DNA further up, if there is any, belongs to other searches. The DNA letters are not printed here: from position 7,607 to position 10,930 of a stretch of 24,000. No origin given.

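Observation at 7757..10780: About 1000-aa membrane-anchored PpiD/PrsA-like chaperone fused to Cys-bracketed beta modules and a beta-helix-like domain, heading the type IV pilus locus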

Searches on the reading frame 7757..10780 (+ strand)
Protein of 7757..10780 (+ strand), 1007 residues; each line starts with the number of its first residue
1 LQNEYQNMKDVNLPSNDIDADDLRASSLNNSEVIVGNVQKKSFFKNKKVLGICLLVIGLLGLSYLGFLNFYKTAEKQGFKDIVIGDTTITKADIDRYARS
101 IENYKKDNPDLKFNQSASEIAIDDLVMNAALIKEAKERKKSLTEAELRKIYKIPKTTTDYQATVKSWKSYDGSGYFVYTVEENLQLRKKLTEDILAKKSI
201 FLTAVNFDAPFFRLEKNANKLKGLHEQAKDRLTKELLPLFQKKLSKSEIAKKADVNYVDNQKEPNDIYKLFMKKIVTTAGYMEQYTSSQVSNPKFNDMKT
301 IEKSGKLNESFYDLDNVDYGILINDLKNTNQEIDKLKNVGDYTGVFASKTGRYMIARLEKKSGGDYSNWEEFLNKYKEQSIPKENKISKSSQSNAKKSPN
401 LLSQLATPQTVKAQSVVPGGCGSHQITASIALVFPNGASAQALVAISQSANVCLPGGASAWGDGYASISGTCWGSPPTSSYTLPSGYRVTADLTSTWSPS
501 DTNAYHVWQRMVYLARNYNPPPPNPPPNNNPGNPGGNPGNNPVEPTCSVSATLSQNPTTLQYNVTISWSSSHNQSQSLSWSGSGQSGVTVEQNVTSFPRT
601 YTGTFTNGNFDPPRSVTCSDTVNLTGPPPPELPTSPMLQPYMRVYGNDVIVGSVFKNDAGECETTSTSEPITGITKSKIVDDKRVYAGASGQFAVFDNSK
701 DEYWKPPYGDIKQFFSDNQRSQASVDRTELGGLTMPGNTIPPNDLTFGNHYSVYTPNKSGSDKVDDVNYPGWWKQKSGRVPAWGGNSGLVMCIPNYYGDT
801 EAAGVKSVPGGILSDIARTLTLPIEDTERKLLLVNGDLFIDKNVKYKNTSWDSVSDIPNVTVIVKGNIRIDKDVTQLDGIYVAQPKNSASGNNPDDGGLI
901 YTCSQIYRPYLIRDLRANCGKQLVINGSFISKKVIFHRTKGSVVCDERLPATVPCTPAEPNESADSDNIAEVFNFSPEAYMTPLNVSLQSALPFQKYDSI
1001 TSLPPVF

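Call 3: search_protein_families(library=pfam, proteins=[window:7757-10780:+], max_evalue=1)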
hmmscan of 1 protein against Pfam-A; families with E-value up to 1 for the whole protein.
window:7757-10780:+ (1007 aa): 2 families
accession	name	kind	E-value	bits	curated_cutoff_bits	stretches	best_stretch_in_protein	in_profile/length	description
PF13624.11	SurA_N_3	-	0.00036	20.8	27.2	1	43-149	4-115/162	SurA-like N-terminal domain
PF13623.11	SurA_N_2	-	0.17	12.1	28.5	1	54-152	13-120/145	SurA-like N-terminal domain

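Call 6: find_homologous_proteins(query=window:7757-10780:+)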
Query window:7757-10780:+ (1007 aa): 21 proteins with E <= 0.001 among 8000 candidates.
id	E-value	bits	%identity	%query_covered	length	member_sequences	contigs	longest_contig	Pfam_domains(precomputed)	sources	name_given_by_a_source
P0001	0.0e+0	2202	96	99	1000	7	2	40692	-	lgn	-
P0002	0.0e+0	1920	85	99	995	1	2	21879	-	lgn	-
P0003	0.0e+0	1542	69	98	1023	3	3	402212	-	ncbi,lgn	-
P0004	3.8e-289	980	67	47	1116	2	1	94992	PF13624.12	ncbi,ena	-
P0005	5.9e-288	976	64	47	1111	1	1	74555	PF13624.12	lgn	-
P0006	5.1e-283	960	64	47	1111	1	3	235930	PF13624.12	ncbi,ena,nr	ncbi:MAG TPA: SurA N-terminal domain-containing protein [Candidatus Saccharibacteria bacterium]|nr:S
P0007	1.1e-281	955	64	47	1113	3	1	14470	PF13624.12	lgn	-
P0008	3.4e-249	848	58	47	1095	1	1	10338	PF13624.12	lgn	-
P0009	1.8e-220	753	43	95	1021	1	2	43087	-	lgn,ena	-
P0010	4.8e-206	705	44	50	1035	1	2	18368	PF13624.12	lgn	-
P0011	3.7e-195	669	40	95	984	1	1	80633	PF13624.12,PF13623.12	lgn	-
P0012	4.1e-194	665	42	94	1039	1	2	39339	PF13624.12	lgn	-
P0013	1.0e-171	591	36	51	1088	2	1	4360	PF13624.12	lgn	-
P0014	1.1e-165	571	39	55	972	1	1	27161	PF13624.12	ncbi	-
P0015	7.2e-165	569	37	48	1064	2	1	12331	-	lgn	-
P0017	7.8e-109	383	42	47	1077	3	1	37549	PF13624.12,PF13623.12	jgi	-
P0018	3.3e-95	338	39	51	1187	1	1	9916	PF13624.12,PF13623.12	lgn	-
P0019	2.1e-46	176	29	42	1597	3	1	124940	-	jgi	jgi:hypothetical protein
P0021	4.3e-40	156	34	39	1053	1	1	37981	-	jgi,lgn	jgi:hypothetical protein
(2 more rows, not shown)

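Call 10: search_protein_families(library=pfam, alignment_id=A1, max_evalue=0.01)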
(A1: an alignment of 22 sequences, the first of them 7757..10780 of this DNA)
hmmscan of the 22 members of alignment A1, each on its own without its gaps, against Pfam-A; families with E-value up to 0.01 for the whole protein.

A. member 1, window:7757-10780:+ (1007 aa): 1 family
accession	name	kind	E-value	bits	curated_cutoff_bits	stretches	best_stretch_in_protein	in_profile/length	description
PF13624.11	SurA_N_3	-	0.00036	20.8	27.2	1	43-149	4-115/162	SurA-like N-terminal domain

B. families by the number of members that match (of 22 scanned): 2 families
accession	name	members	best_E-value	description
PF13624.11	SurA_N_3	20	1.1e-09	SurA-like N-terminal domain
PF13623.11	SurA_N_2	14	5.5e-08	SurA-like N-terminal domain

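Call 11: find_encoding_contigs(protein=P0003, flank=8000, max_places=2)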
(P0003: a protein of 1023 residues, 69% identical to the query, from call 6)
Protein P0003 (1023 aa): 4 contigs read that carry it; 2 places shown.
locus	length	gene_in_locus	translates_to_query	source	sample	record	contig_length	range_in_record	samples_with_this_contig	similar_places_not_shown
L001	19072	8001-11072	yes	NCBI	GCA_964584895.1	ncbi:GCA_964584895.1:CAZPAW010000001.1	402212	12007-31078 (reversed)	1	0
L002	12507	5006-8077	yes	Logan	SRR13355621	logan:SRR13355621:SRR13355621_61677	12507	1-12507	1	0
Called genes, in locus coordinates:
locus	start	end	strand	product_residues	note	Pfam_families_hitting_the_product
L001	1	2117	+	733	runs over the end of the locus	PF13491:FtsK_4TM (weak), PF17854:FtsK_alpha, PF01580:FtsK_SpoIIIE, PF01935:DUF87 (faint), PF09397:FtsK_gamma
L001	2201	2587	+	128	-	PF01250:Ribosomal_S6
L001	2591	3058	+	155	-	PF00436:SSB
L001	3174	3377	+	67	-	PF01084:Ribosomal_S18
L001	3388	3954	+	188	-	PF08207:EFP_N, PF01132:EFP, PF09285:Elong-fact-P_C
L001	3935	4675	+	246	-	PF01479:S4, PF01728:FtsJ, PF13649:Methyltransf_25 (weak)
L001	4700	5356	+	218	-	PF00156:Pribosyltran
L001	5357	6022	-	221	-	PF00027:cNMP_binding, PF13545:HTH_Crp_2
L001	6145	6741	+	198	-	PF14470:bPH_3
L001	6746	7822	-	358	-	PF01926:MMR_HSR1, PF02421:FeoB_N, PF06071:YchF-GTPase_C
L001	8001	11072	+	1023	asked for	-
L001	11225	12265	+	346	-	PF25216:Volactin (faint), PF06723:MreB_Mbl (faint), PF11104:PilM_2, PF14450:FtsA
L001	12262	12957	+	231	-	-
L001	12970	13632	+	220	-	-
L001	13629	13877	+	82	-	-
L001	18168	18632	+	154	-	PF07963:N_methyl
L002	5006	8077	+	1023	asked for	-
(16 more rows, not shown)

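Call 12: find_encoding_contigs(protein=P0006, flank=8000, max_places=2)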
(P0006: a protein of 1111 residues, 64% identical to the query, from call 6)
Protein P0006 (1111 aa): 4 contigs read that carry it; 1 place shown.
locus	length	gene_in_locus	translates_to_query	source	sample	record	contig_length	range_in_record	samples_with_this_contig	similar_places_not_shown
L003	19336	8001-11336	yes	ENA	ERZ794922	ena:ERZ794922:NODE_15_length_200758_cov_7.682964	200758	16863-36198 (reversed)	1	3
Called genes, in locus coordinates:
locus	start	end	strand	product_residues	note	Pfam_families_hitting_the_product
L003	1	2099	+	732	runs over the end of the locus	PF13491:FtsK_4TM (weak), PF17854:FtsK_alpha, PF01580:FtsK_SpoIIIE, PF01935:DUF87 (faint), PF09397:FtsK_gamma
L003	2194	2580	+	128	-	PF01250:Ribosomal_S6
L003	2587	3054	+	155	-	PF00436:SSB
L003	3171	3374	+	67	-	PF01084:Ribosomal_S18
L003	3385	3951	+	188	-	PF08207:EFP_N, PF01132:EFP, PF09285:Elong-fact-P_C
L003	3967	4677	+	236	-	PF01479:S4, PF01728:FtsJ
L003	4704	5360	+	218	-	PF00156:Pribosyltran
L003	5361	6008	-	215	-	PF00027:cNMP_binding, PF13545:HTH_Crp_2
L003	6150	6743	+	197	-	PF14470:bPH_3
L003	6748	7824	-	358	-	PF01926:MMR_HSR1, PF02421:FeoB_N, PF06071:YchF-GTPase_C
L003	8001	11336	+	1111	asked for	PF13624:SurA_N_3 (weak)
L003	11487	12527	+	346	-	PF11104:PilM_2, PF14450:FtsA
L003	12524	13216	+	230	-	-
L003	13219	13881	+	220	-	PF04350:PilO (weak)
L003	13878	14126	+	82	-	-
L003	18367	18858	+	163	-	PF07963:N_methyl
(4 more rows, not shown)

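Call 13: find_encoding_contigs(protein=P0011, flank=8000, max_places=2)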
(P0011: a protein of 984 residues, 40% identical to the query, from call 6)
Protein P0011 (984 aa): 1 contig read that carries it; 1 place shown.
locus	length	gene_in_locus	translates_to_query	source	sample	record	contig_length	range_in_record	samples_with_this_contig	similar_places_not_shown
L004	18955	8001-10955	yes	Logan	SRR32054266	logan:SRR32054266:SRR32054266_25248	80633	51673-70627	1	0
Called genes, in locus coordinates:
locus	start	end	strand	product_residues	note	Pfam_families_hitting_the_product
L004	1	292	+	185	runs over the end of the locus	PF08207:EFP_N, PF01132:EFP, PF09285:Elong-fact-P_C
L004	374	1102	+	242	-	PF01479:S4, PF01728:FtsJ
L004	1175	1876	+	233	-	-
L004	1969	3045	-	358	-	PF01926:MMR_HSR1, PF02421:FeoB_N, PF06071:YchF-GTPase_C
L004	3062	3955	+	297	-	-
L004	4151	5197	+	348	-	PF25216:Volactin (weak), PF11104:PilM_2, PF06723:MreB_Mbl (faint), PF14450:FtsA (weak)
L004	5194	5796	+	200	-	-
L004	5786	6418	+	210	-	-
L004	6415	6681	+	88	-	-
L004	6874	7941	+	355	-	PF00437:T2SSE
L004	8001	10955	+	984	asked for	PF13623:SurA_N_2 (weak), PF13624:SurA_N_3 (weak)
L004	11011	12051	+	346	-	PF11104:PilM_2, PF14450:FtsA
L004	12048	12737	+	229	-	-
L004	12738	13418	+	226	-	-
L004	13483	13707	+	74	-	-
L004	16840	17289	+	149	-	PF07963:N_methyl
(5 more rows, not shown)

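Call 14: find_encoding_contigs(protein=P0019, flank=8000, max_places=1)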
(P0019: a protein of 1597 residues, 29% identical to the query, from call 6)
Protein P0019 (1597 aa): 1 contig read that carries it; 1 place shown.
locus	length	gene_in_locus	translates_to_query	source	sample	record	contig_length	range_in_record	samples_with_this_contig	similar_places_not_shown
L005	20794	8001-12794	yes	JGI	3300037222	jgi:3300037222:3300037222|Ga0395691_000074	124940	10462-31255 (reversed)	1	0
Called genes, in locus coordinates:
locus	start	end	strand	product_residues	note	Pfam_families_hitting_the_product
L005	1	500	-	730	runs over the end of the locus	PF03176:MMPL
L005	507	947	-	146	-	PF01047:MarR (weak)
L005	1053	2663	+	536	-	PF07690:MFS_1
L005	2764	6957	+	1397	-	-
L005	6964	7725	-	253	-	-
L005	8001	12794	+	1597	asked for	-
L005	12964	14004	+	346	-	PF25216:Volactin (faint), PF11104:PilM_2, PF14450:FtsA (weak)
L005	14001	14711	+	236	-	PF05137:PilN (weak)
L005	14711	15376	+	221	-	-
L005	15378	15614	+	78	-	-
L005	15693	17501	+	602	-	PF05157:MshEN, PF00437:T2SSE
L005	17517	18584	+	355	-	PF00437:T2SSE, PF25199:nSTAND_NTPase5 (weak)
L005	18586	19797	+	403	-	PF28597:T2SSF_N, PF00482:T2SSF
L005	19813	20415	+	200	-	-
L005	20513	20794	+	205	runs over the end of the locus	PF07963:N_methyl (weak)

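Call 15: find_encoding_contigs(protein=P0021, flank=8000, max_places=1)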
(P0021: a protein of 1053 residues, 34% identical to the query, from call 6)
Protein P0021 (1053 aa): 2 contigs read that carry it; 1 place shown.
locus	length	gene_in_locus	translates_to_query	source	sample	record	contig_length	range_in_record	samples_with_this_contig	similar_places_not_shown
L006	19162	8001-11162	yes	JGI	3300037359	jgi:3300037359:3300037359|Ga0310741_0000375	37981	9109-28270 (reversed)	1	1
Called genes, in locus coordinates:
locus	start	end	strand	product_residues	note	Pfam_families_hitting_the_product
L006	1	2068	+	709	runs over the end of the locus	PF00753:Lactamase_B, PF12706:Lactamase_B_2, PF22505:RNase_J_b_CASP, PF07521:RMMBL, PF17770:RNase_J_C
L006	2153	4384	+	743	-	PF13491:FtsK_4TM, PF17854:FtsK_alpha, PF01580:FtsK_SpoIIIE, PF09397:FtsK_gamma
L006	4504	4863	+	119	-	PF01250:Ribosomal_S6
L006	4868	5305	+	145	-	PF00436:SSB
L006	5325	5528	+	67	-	PF01084:Ribosomal_S18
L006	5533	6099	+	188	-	PF08207:EFP_N, PF01132:EFP, PF09285:Elong-fact-P_C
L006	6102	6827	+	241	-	PF01479:S4, PF01728:FtsJ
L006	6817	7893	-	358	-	PF01926:MMR_HSR1, PF02421:FeoB_N, PF06071:YchF-GTPase_C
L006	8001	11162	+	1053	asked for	-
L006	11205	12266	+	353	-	PF11104:PilM_2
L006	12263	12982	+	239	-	-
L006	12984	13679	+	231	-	-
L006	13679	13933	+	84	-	-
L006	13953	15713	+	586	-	PF05157:MshEN, PF00437:T2SSE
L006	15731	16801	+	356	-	PF00437:T2SSE, PF13191:AAA_16 (faint)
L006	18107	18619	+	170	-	PF07963:N_methyl (weak)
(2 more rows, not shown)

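Call 16: find_encoding_contigs(protein=P0017, flank=8000, max_places=1)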
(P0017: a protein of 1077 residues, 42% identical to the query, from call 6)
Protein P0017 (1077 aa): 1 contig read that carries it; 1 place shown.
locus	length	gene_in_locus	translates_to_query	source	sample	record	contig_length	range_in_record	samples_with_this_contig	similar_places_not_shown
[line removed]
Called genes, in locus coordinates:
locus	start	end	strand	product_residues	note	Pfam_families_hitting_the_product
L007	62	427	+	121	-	PF01250:Ribosomal_S6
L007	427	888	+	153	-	PF00436:SSB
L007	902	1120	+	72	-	PF01084:Ribosomal_S18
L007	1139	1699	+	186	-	PF08207:EFP_N, PF01132:EFP, PF09285:Elong-fact-P_C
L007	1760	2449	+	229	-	-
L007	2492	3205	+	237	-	-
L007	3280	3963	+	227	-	-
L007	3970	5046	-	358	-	PF01926:MMR_HSR1, PF02421:FeoB_N, PF06071:YchF-GTPase_C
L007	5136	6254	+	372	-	PF06737:Transglycosylas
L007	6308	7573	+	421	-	-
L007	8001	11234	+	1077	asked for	PF13623:SurA_N_2 (weak), PF13624:SurA_N_3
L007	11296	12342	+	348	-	PF11104:PilM_2, PF14450:FtsA (weak)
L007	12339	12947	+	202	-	PF05137:PilN (weak)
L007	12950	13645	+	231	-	PF04350:PilO (faint)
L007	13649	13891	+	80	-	-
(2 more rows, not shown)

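Call 17: find_encoding_contigs(protein=P0014, flank=8000, max_places=1)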
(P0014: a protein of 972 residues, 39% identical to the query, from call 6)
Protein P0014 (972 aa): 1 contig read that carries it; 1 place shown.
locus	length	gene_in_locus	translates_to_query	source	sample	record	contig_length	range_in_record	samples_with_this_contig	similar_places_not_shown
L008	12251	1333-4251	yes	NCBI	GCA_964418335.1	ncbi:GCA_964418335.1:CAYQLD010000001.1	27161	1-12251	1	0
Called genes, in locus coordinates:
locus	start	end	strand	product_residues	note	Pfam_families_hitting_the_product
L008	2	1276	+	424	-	?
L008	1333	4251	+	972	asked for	PF13624:SurA_N_3 (weak)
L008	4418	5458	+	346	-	PF11104:PilM_2, PF14450:FtsA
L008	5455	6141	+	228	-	-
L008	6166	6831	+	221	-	-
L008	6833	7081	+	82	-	-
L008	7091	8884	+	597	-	PF05157:MshEN, PF00437:T2SSE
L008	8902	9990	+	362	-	PF00437:T2SSE, PF13191:AAA_16 (weak), PF13401:AAA_22 (faint)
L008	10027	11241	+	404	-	PF28597:T2SSF_N, PF00482:T2SSF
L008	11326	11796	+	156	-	PF07963:N_methyl (weak)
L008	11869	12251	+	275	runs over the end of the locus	PF06750:A24_N_bact, PF01478:Peptidase_A24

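Call 20: search_solved_structures(query=A1, max_evalue=1, show_alignments=2)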
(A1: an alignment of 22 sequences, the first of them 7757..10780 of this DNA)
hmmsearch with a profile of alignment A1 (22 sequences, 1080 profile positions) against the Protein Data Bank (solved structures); distinct sequences matched with E-value up to 1: 0.

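Call 28: predict_structure(alignment_id=A1)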
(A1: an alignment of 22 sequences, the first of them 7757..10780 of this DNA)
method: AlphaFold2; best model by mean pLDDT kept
length: 1007 residues; sequences in the alignment: 22
mean_pLDDT: 67.5   pTM: 0.44
mean pLDDT of the five models: 67.5, 66.0, 63.7, 61.3, 61.3
residues with pLDDT >= 90: 145; 70-90: 424; 50-70: 164; < 50: 274
segments of 3 or more residues with pLDDT < 50: 1-55, 58-78, 383-421, 518-541, 625-637, 665-668, 681-683, 700-710, 719-750, 754-757, 759-763, 765-772, 775-791, 889-894, 978-1007
pLDDT, mean of each block of 10 residues (from residue 1): 23 25 26 27 36 47 39 38 86 89 78 75 92 93 89 80 80 84 89 86 87 80 90 95 92 83 66 88 77 64 67 66 78 89 91 92 83 83 42 24 30 34 72 77 75 63 78 81 74 78 80 67 31 34 79 73 88 86 84 76 85 82 55 39 74 69 54 59 60 57 38 55 34 33 41 49 48 47 38 75 84 91 85 92 88 73 91 92 72 63 83 75 87 80 63 66 77 66 33 42 37
secondary structure, 60 per line:
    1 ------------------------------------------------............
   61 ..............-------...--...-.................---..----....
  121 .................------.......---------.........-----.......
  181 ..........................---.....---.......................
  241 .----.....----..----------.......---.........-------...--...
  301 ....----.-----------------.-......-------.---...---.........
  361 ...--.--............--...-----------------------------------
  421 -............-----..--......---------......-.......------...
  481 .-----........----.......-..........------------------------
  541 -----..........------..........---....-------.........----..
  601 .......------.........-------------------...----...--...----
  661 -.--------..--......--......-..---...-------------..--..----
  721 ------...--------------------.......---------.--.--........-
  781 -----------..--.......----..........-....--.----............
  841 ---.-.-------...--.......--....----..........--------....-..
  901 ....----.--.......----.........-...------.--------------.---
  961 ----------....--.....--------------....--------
elements in order (helices of 4 or more, strands of 3 or more residues): H49-74 E82-84 E87-89 H91-107 H117-137 H144-150 H160-168 H174-194 E195-206 H210-214 H218-241 H246-250 H267-273 E277-285 H298-304 H329-334 E346-348 E352-363 H369-380 E425-433 E443-448 E458-463 E465-471 E478-481 E487-494 H499-505 E507-516 E546-555 E562-571 E575-578 E586-594 E599-607 E614-622 E642-644 E649-651 E654-656 E675-680 E683-688 E695-697 E750-756 E772-779 H796-802 E807-812 H813-816 H818-821 E829-840 E859-865 E868-871 E876-885 E899-904 H912-918 E923-931 E933-935 E971-974 H977-981 H996-999
